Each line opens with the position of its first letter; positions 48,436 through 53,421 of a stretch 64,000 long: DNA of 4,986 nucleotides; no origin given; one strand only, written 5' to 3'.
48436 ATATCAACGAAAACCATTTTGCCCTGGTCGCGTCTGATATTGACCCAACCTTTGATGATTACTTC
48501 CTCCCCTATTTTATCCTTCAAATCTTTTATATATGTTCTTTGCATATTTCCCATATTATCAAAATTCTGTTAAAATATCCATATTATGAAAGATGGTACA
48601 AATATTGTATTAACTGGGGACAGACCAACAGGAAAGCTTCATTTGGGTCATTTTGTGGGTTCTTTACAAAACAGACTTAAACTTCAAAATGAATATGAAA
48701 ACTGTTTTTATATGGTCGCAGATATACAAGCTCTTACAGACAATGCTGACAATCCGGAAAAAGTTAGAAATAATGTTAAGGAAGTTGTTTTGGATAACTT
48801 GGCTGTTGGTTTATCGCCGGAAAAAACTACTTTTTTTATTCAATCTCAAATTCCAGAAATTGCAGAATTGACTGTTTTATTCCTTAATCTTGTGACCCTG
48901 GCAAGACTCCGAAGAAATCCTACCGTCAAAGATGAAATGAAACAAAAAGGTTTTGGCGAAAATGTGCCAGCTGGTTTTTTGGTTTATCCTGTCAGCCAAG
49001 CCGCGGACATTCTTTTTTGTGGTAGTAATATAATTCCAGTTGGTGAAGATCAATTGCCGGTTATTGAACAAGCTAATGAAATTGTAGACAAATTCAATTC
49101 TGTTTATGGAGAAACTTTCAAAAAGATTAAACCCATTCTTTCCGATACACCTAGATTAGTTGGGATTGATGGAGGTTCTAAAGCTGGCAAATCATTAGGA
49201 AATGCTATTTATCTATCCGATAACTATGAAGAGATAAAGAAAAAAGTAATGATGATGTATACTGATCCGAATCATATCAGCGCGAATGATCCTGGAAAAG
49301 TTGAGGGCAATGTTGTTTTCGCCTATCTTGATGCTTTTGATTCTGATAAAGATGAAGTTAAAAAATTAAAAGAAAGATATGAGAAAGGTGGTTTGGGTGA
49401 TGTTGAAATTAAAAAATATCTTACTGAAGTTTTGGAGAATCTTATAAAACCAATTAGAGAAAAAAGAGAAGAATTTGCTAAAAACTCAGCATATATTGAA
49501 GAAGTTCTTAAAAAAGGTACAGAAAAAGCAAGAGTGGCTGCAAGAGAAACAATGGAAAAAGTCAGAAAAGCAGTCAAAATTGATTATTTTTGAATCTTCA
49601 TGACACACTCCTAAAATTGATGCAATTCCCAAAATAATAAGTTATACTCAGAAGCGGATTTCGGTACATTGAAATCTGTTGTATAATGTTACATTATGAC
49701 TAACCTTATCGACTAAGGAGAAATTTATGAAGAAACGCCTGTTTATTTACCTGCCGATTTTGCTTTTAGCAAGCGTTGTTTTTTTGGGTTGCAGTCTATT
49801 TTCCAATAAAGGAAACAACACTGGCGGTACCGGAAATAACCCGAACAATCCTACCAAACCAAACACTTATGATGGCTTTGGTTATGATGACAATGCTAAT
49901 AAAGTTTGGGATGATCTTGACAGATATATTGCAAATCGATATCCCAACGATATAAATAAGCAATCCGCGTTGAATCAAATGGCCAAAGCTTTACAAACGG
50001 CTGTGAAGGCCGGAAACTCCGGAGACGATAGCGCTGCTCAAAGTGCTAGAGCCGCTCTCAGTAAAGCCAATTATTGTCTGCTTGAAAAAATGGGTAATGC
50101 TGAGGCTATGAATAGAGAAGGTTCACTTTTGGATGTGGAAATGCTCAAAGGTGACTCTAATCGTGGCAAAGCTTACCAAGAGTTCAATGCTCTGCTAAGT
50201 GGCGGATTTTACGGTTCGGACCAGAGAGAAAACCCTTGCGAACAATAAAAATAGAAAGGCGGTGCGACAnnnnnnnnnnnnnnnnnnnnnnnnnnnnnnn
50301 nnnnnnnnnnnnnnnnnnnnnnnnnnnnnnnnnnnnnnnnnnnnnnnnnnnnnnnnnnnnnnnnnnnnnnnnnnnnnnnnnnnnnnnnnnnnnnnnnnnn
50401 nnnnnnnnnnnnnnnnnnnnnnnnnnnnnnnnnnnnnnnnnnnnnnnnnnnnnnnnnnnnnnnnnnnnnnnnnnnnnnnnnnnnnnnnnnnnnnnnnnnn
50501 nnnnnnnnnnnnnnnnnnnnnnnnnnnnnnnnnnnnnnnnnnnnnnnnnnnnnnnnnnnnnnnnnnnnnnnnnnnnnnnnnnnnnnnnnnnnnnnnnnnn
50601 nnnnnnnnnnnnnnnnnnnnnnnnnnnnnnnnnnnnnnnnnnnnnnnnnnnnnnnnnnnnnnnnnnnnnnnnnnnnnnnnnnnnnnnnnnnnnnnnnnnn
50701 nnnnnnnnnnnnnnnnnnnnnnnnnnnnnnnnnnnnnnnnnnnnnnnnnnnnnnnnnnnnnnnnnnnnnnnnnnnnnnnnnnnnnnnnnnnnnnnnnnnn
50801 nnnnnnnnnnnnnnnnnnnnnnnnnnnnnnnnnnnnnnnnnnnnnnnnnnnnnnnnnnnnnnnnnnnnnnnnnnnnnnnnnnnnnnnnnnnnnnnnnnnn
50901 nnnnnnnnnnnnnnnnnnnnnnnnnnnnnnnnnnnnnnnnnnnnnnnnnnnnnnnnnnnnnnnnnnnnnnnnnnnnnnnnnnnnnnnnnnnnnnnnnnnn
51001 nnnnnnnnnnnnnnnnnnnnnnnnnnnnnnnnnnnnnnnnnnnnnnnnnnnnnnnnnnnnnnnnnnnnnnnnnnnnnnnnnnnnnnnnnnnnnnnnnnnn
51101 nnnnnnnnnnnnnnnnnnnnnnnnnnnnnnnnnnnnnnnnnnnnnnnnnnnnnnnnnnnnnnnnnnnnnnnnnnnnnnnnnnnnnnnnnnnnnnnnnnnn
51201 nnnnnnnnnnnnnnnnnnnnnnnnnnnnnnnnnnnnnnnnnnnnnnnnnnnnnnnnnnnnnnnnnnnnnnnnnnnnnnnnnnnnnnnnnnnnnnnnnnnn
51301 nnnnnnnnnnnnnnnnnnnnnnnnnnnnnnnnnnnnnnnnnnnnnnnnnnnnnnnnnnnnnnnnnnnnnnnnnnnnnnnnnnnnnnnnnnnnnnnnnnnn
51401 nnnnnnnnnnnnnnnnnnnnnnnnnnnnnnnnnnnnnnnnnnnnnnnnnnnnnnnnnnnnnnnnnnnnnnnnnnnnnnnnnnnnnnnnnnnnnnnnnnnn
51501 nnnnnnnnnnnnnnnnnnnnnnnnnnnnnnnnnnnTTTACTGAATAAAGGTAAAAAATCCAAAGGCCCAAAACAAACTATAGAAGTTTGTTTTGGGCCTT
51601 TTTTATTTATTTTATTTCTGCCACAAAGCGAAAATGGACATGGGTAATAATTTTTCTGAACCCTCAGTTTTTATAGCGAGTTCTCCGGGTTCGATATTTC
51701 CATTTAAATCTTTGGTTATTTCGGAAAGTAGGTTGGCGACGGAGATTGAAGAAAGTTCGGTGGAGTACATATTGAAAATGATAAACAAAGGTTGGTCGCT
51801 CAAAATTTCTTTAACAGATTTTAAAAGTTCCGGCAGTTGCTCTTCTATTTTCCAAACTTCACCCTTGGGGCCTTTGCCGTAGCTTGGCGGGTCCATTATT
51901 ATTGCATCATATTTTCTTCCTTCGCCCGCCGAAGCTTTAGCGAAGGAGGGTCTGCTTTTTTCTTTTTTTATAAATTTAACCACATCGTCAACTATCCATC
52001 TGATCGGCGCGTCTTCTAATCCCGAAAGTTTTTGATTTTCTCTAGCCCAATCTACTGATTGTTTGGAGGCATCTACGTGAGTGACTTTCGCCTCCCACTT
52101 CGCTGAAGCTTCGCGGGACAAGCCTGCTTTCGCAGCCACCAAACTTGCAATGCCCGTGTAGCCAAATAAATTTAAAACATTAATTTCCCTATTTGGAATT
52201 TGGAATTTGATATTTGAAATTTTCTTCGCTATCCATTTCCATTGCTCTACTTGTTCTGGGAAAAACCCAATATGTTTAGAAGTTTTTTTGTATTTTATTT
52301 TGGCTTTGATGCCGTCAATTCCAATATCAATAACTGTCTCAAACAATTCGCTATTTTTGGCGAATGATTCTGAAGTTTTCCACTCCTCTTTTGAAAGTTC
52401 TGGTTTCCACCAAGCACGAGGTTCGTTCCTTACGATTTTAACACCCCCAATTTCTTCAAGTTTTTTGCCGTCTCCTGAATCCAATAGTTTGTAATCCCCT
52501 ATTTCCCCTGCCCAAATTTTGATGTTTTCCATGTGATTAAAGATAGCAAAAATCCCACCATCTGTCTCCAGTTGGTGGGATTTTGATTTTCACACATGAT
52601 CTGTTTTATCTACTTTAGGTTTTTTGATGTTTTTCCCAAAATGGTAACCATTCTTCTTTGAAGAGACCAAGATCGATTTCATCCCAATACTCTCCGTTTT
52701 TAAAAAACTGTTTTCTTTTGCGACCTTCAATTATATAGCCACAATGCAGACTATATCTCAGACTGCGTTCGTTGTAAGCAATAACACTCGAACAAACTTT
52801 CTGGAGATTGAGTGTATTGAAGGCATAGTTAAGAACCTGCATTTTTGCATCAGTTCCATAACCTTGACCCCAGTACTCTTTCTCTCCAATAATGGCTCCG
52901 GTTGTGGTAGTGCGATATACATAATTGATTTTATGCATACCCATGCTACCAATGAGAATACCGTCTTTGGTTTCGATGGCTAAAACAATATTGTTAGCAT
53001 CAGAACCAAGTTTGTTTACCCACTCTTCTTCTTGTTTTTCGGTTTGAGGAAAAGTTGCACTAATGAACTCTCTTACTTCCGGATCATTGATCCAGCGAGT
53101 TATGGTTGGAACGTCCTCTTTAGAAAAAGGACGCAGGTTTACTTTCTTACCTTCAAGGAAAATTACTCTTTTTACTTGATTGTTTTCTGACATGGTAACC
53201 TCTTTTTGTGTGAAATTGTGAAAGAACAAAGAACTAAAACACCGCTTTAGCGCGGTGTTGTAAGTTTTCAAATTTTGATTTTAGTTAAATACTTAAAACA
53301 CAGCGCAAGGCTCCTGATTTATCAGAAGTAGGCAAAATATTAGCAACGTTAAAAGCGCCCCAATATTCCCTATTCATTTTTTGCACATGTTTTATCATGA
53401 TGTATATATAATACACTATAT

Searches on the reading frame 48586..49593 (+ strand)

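Call 88: search_protein_families(library=pfam, proteins=[window:48586-49593:+], max_evalue=0.00001)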
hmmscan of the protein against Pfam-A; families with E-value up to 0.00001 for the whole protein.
window:48586-49593:+ (335 aa): 1 family
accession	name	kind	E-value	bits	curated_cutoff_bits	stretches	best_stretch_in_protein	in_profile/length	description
PF00579.31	tRNA-synt_1b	-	1.1e-57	196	21.1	1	4-286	4-290/292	tRNA synthetases class I (W and Y)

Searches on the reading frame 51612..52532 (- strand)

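Call 88: search_protein_families(library=pfam, proteins=[window:51612-52532:-], max_evalue=0.00001)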
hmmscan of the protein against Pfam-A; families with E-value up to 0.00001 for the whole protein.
window:51612-52532:- (306 aa): 1 family
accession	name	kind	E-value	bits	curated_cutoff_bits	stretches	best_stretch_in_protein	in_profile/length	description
PF10672.15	Methyltrans_SAM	-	4.9e-08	33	27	1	115-241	123-232/286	S-adenosylmethionine-dependent methyltransferase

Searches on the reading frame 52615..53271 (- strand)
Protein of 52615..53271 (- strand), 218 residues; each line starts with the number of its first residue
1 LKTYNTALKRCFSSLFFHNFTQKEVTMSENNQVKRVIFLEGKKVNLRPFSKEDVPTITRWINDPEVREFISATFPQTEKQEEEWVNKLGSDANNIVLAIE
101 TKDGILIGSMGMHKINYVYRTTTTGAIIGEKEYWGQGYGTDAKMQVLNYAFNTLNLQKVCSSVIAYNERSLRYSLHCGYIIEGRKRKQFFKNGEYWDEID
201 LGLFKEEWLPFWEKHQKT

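Call 88: search_protein_families(library=pfam, proteins=[window:52615-53271:-], max_evalue=0.00001)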
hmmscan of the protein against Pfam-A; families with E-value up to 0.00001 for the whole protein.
window:52615-53271:- (218 aa): 4 families
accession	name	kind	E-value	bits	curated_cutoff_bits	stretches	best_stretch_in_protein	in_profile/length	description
PF13302.13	Acetyltransf_3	-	8.9e-26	91.7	25.4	1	44-179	2-137/138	Acetyltransferase (GNAT) domain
PF13420.13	Acetyltransf_4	-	9.4e-10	39.2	24.3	1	49-199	4-154/155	Acetyltransferase (GNAT) domain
PF13523.12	Acetyltransf_8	-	7.1e-09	35.9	27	1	51-180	3-138/145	Acetyltransferase (GNAT) domain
PF00583.31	Acetyltransf_1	-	6.1e-07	30.2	20.7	1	66-179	4-116/116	Acetyltransferase (GNAT) family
